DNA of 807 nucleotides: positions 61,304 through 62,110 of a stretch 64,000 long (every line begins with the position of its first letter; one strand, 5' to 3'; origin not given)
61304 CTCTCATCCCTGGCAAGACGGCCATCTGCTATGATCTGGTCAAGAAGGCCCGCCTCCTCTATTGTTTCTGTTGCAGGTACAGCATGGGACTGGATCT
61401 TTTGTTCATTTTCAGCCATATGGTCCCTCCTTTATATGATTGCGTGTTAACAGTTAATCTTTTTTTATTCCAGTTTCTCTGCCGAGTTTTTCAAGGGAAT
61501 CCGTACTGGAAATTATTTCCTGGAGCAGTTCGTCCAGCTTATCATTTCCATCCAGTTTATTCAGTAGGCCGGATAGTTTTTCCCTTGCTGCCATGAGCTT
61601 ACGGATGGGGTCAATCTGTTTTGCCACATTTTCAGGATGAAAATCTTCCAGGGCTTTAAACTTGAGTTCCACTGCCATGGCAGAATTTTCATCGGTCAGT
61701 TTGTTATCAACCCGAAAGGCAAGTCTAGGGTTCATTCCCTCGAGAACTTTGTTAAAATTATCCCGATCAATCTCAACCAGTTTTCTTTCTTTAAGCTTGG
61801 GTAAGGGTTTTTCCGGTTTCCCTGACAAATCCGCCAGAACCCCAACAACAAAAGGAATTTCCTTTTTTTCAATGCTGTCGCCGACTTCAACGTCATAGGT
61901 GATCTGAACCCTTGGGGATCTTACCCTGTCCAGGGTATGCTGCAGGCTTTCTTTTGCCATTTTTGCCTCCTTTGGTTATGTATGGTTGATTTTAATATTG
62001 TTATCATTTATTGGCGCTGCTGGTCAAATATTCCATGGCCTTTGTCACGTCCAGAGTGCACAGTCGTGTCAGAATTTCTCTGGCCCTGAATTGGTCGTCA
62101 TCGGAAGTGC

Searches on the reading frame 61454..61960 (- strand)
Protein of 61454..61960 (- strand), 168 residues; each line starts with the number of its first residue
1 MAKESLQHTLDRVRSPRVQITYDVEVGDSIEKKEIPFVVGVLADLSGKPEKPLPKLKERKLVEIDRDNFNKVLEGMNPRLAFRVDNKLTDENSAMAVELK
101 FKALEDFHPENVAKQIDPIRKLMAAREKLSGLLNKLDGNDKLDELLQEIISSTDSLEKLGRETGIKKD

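Call 7: search_protein_families(library=pfam, proteins=[window:61454-61960:-], max_evalue=0.001)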
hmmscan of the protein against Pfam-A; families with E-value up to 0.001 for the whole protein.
window:61454-61960:- (168 aa): 1 family
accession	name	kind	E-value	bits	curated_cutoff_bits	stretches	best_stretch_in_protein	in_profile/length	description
PF05591.17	T6SS_VipA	-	1.7e-59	200.5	24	1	11-163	2-154/155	Type VI secretion system, VipA, VC_A0107 or Hcp2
